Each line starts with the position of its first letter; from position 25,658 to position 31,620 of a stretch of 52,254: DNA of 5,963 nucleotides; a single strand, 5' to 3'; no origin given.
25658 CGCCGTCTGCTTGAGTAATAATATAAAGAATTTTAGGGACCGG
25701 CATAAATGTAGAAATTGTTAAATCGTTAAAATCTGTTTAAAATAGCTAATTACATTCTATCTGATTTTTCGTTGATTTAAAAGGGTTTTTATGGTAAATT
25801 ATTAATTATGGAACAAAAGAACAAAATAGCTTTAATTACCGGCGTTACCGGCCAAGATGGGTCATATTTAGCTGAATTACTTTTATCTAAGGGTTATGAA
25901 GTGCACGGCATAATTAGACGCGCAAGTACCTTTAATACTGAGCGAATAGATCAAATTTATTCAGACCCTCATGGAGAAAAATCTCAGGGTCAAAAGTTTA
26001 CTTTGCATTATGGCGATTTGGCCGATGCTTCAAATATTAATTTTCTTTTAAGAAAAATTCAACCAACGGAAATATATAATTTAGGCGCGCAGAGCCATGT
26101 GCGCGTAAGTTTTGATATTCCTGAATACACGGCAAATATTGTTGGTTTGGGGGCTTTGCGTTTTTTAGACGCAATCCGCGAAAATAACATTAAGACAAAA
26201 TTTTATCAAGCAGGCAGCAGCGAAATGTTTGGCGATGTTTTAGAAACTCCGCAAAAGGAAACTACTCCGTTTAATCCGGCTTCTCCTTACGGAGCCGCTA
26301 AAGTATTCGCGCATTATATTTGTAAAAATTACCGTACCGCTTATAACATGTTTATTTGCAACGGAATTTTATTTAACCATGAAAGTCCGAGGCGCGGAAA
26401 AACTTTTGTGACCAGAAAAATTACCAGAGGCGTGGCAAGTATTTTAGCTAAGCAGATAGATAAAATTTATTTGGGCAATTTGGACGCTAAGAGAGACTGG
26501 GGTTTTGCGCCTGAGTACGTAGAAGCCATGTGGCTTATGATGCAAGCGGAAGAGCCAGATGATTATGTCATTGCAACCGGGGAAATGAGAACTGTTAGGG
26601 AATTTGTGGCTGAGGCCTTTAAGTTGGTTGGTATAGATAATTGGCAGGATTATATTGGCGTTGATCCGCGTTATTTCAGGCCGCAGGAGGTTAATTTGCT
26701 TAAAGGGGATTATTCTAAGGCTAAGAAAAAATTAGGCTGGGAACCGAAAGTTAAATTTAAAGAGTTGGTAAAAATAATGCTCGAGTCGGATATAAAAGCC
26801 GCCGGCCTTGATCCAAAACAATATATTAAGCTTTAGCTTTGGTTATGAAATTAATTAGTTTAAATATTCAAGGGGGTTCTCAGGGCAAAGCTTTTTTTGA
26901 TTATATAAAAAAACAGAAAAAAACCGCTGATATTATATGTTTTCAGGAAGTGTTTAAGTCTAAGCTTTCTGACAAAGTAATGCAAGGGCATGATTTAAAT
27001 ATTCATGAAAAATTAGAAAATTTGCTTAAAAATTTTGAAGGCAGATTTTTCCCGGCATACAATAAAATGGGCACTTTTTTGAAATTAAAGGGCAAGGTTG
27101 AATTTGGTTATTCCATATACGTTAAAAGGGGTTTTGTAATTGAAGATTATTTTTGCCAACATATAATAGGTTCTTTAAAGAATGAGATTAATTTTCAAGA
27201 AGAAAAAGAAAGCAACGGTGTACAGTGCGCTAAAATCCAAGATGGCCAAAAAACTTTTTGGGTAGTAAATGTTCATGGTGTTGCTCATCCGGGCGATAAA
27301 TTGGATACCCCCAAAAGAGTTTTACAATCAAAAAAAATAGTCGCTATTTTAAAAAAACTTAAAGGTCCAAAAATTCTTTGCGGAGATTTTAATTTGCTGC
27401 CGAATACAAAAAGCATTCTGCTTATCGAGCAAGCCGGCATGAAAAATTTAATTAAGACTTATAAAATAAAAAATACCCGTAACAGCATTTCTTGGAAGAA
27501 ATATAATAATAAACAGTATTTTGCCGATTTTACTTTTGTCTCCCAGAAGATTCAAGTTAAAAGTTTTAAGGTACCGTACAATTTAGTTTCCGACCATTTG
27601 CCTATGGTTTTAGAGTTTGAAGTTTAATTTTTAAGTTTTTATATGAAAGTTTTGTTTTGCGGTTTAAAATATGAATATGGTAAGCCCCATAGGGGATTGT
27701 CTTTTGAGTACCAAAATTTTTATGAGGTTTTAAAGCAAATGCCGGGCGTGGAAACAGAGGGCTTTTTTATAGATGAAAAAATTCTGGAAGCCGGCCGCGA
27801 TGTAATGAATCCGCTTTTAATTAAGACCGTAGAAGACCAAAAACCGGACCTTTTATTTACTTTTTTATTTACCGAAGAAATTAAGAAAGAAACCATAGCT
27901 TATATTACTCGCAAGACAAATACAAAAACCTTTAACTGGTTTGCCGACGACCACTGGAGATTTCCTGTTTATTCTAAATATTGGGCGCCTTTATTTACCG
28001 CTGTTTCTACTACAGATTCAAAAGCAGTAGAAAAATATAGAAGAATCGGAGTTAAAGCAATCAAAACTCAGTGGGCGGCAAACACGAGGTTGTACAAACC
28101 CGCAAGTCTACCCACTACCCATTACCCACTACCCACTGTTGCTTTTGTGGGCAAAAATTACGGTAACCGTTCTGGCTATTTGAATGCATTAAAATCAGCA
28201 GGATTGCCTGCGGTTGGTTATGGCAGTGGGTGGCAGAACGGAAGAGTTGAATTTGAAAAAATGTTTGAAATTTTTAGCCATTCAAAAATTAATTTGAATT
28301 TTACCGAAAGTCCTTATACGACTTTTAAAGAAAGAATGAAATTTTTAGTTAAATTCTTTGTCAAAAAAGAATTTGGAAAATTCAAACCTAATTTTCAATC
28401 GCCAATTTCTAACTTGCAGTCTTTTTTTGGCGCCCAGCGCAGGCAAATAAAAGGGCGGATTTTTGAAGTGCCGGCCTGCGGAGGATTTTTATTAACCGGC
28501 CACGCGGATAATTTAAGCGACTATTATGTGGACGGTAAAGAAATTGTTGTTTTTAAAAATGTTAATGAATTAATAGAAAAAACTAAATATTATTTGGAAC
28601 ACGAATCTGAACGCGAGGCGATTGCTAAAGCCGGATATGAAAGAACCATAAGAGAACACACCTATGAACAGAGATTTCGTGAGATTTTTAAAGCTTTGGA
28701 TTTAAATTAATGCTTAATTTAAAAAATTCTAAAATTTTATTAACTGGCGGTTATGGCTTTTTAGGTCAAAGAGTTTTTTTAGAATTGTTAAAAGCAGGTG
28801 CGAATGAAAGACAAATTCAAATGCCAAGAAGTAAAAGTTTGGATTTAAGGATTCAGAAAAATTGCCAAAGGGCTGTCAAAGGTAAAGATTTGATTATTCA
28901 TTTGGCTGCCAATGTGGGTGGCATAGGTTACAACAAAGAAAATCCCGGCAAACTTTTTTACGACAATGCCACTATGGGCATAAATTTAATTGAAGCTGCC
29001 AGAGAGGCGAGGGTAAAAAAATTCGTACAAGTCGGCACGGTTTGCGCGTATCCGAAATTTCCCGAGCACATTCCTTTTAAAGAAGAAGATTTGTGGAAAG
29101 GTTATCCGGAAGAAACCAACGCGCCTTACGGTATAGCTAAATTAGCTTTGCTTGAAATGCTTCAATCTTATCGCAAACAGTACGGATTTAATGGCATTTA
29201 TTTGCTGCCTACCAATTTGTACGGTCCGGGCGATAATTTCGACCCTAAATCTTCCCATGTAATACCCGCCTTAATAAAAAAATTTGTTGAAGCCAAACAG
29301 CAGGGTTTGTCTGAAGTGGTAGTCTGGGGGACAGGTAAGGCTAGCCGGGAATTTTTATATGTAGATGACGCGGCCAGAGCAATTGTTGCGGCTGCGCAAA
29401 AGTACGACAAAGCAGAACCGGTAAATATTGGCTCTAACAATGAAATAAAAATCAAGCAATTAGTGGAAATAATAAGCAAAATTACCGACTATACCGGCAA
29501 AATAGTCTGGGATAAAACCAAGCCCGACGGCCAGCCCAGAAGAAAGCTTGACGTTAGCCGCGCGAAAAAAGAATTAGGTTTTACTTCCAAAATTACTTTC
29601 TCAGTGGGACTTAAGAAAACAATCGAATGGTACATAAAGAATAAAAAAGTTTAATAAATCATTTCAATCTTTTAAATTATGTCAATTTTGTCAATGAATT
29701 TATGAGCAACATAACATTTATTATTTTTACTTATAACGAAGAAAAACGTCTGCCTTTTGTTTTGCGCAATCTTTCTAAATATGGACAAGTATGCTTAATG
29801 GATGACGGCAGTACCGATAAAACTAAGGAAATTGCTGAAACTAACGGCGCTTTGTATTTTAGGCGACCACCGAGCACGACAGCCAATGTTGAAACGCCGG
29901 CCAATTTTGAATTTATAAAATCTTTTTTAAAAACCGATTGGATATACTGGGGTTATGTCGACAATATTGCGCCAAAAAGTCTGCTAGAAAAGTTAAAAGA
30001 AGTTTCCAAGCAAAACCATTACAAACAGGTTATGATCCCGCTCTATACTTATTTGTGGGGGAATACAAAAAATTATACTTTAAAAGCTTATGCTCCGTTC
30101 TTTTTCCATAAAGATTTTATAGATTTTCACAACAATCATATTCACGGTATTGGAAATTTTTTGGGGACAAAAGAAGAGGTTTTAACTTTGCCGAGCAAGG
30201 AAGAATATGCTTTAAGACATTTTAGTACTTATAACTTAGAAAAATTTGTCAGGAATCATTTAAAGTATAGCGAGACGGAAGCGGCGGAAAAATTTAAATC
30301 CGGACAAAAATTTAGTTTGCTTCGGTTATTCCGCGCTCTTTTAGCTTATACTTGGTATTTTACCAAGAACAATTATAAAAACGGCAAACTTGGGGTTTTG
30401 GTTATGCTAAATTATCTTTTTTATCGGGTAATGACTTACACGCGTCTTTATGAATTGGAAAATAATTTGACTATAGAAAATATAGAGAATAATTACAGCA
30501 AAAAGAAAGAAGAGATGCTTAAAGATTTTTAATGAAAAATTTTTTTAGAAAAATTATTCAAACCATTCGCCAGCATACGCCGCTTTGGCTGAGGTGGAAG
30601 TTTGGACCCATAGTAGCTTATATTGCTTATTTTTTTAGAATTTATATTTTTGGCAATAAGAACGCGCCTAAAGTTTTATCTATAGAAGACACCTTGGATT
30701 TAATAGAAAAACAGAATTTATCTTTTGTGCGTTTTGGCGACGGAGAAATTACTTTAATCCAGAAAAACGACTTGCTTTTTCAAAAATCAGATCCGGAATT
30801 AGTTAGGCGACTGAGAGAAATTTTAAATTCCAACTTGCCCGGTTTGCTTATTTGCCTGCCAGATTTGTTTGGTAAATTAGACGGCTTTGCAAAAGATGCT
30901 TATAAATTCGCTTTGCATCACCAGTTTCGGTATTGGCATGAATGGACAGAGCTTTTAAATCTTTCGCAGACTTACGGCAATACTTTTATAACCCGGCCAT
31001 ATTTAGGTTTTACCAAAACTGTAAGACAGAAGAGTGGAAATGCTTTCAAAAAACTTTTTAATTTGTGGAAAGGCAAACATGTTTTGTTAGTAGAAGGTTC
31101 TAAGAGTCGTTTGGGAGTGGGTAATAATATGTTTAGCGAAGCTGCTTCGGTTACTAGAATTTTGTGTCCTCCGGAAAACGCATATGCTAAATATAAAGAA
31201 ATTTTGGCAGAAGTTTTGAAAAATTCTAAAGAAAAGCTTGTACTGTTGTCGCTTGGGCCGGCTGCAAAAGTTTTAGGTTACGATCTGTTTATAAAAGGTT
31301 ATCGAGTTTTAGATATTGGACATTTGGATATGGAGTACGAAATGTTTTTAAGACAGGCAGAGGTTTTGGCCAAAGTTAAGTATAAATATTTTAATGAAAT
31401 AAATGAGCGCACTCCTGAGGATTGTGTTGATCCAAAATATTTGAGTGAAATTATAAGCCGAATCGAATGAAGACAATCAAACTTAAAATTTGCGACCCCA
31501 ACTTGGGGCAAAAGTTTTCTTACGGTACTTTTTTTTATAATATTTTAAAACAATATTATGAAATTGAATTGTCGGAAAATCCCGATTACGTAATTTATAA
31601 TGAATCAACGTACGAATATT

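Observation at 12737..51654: Surface (S-layer-like) protein followed by about 35 kb of glycosylation genes: candidate protein O-glycosylation system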

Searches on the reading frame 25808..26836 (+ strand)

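Call 3: search_protein_families(library=pfam, proteins=[window:25808-26836:+], max_evalue=0.01)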
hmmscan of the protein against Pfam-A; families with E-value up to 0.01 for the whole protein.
window:25808-26836:+ (342 aa): 6 families
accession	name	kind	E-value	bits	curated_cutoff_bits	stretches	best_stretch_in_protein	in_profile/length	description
PF16363.11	GDP_Man_Dehyd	-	1.6e-137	458.8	27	1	9-324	1-332/332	GDP-mannose 4,6 dehydratase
PF01370.27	Epimerase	-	6.3e-70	235.7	20.9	1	8-256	1-240/240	NAD dependent epimerase/dehydratase family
PF04321.23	RmlD_sub_bind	-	8.3e-05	22.2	27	1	9-174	4-138/287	RmlD substrate binding domain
PF07993.18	NAD_binding_4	-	0.00029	20.5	20.1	0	10-73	1-72/258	Male sterility protein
PF05368.20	NmrA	-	0.0038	17.3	27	1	6-84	3-70/298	NmrA-like family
PF02719.21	Polysacc_synt_2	-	0.007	16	20.2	0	9-129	2-121/293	Polysaccharide biosynthesis protein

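Call 61: search_protein_families(library=ncbifam, proteins=[window:25808-26833:+], max_evalue=0.00001)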
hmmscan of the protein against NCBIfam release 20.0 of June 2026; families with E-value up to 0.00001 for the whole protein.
window:25808-26833:+ (342 aa): 10 families
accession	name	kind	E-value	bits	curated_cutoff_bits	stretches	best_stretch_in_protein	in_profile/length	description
TIGR01472.1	gmd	equivalog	3.2e-157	523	415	1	6-331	1-341/342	GDP-mannose 4,6-dehydratase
TIGR01181.1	dTDP_gluc_dehyt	equivalog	9.9e-28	97.1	365.1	1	9-323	3-306/321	dTDP-glucose 4,6-dehydratase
TIGR04180.1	EDH_00030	hypoth_equivalog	9.3e-27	93.8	475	1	9-315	2-296/297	NAD-dependent 4,6-dehydratase LegB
TIGR02622.1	CDP_4_6_dhtase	equivalog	6.4e-22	78.2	278.45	1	5-180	4-173/352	CDP-glucose 4,6-dehydratase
TIGR01179.1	galE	equivalog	4.6e-17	61.8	262.3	1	9-181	3-166/332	UDP-glucose 4-epimerase GalE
NF007582.0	PRK10217.1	equivalog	3.3e-13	49.4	698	1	59-318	48-321/355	dTDP-glucose 4,6-dehydratase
NF043036.1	ErythonDh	equivalog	9e-10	38.2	325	1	9-175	4-163/321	D-erythronate dehydrogenase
NF011728.1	PRK15181.1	equivalog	9.8e-10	37.9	760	1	6-327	16-336/348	Vi polysaccharide biosynthesis UDP-N-acetylglucosaminuronic acid C-4 epimerase TviC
NF007490.0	PRK10084.1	subfamily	1.9e-08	33.7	649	1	59-261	47-264/361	dTDP-glucose 4,6-dehydratase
NF007956.0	PRK10675.1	subfamily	9.6e-08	31.5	394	1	8-178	3-166/338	UDP-glucose 4-epimerase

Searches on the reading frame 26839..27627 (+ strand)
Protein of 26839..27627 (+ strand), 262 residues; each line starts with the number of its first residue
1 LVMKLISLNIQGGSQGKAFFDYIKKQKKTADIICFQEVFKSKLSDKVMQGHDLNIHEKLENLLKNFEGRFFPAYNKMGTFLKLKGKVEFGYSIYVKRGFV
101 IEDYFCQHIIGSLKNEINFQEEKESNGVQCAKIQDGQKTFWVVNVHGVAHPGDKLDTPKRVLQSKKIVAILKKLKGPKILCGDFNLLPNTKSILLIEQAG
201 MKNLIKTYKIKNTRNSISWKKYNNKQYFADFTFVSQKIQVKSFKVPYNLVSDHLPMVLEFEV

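Call 3: search_protein_families(library=pfam, proteins=[window:26839-27627:+], max_evalue=0.01)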
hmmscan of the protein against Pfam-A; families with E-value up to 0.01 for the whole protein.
window:26839-27627:+ (262 aa): 2 families
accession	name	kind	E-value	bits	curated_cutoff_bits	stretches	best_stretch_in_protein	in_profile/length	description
PF03372.29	Exo_endo_phos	-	1.2e-08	35.4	24.5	1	7-253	2-225/225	Endonuclease/Exonuclease/phosphatase family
PF14529.12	Exo_endo_phos_2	-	4.3e-05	23.8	27.4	1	164-256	18-116/117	Endonuclease-reverse transcriptase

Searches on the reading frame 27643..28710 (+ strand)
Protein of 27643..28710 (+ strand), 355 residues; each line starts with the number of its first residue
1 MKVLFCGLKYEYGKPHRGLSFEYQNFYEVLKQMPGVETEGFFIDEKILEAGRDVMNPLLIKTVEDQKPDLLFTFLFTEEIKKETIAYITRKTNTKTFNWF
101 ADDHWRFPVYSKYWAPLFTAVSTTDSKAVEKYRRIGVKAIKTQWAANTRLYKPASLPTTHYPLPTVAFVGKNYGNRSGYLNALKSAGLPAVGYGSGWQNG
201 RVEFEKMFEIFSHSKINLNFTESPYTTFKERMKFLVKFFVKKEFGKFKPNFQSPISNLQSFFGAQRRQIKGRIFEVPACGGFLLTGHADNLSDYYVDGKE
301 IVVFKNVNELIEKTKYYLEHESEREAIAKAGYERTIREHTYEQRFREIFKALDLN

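Call 3: search_protein_families(library=pfam, proteins=[window:27643-28710:+], max_evalue=0.01)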
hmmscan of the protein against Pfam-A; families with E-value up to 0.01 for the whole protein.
window:27643-28710:+ (355 aa): 1 family
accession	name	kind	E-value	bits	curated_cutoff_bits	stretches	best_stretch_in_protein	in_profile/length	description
PF13524.12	Glyco_trans_1_2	-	9.2e-31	107.2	25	1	180-349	6-143/144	Glycosyl transferase-like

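Call 61: search_protein_families(library=ncbifam, proteins=[window:27643-28707:+], max_evalue=0.00001)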
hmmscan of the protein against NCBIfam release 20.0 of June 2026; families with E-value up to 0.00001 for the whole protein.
window:27643-28707:+ (355 aa): 0 families

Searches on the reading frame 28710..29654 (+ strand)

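Call 4: search_protein_families(library=pfam, proteins=[window:28710-29654:+], max_evalue=0.01)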
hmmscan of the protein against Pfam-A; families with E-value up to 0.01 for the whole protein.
window:28710-29654:+ (314 aa): 6 families
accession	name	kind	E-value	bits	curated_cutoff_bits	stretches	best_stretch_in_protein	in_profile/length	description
PF01370.27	Epimerase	-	4.6e-59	200.2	20.9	1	9-241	1-240/240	NAD dependent epimerase/dehydratase family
PF16363.11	GDP_Man_Dehyd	-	7.8e-28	98.3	27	1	42-304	57-332/332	GDP-mannose 4,6 dehydratase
PF01073.25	3Beta_HSD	-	1.2e-08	34.8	22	1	11-235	2-235/280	3-beta hydroxysteroid dehydrogenase/isomerase family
PF13460.12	NAD_binding_10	-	4.1e-07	30.5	27.2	1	44-134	46-122/184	NAD(P)H-binding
PF02719.21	Polysacc_synt_2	-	6.4e-05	22.7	20.2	0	45-110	62-128/293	Polysaccharide biosynthesis protein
PF07993.18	NAD_binding_4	-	0.00069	19.3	20.1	0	50-168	80-205/258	Male sterility protein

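Call 61: search_protein_families(library=ncbifam, proteins=[window:28710-29651:+], max_evalue=0.00001)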
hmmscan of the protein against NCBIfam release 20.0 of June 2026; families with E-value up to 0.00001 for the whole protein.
window:28710-29651:+ (314 aa): 14 families
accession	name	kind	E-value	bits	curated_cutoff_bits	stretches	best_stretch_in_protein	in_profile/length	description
NF047922.1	GDPFucSynFcl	equivalog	3.5e-88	296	500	1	6-313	2-306/308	GDP-L-fucose synthase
TIGR01181.1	dTDP_gluc_dehyt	equivalog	4.2e-32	111.5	365.1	1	49-313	62-316/321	dTDP-glucose 4,6-dehydratase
TIGR04180.1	EDH_00030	hypoth_equivalog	8.3e-27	94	475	1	45-271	57-268/297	NAD-dependent 4,6-dehydratase LegB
TIGR01179.1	galE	equivalog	2.8e-23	82.3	262.3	1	9-312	2-329/332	UDP-glucose 4-epimerase GalE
NF007490.0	PRK10084.1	subfamily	7.5e-22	77.8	649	1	135-313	162-339/361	dTDP-glucose 4,6-dehydratase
NF007582.0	PRK10217.1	equivalog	2e-18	66.6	698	1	134-312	154-335/355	dTDP-glucose 4,6-dehydratase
NF011728.1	PRK15181.1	equivalog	1.1e-15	57.5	760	1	44-311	76-340/348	Vi polysaccharide biosynthesis UDP-N-acetylglucosaminuronic acid C-4 epimerase TviC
NF042422.1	oxyalk_red_OleD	equivalog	9.2e-14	51.5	580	1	8-232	2-218/329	2-alkyl-3-oxoalkanoate reductase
TIGR03466.1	HpnA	hypoth_equivalog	5.4e-12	45.2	367.65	1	8-260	2-247/327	hopanoid-associated sugar epimerase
TIGR02622.1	CDP_4_6_dhtase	equivalog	2.5e-10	40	278.45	1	59-309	78-331/352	CDP-glucose 4,6-dehydratase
TIGR02197.1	heptose_epim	equivalog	3.3e-10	39.6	274.6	1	54-309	62-314/316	ADP-glyceromanno-heptose 6-epimerase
NF007956.0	PRK10675.1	subfamily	9.2e-10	38.1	394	1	60-310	75-331/338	UDP-glucose 4-epimerase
NF042423.1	oxyalk_red_Shew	equivalog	6.2e-09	35.4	580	1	3-238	5-230/331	2-alkyl-3-oxoalkanoate reductase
TIGR01746.1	Thioester-redct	subfamily_domain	7.6e-06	25.4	213.35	0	55-257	85-279/371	thioester reductase domain-containing protein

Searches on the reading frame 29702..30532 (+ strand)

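Call 4: search_protein_families(library=pfam, proteins=[window:29702-30532:+], max_evalue=0.01)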
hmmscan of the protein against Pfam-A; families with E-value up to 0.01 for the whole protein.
window:29702-30532:+ (276 aa): 1 family
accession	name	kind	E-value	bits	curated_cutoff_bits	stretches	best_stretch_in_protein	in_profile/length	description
PF00535.33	Glycos_transf_2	-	6.9e-11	42.8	23.3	1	6-155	2-159/168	Glycosyl transferase family 2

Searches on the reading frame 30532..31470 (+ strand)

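Call 4: search_protein_families(library=pfam, proteins=[window:30532-31470:+], max_evalue=0.01)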
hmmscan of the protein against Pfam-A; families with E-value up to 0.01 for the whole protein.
window:30532-31470:+ (312 aa): 2 families
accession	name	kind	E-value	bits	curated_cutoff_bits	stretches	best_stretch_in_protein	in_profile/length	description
PF08759.17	GT-D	-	2e-77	260.4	27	1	66-289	2-224/225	Glycosyltransferase GT-D fold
PF22882.2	GT-D-like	-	7.4e-06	25.9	27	0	170-265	115-206/210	GT-D fold-like domain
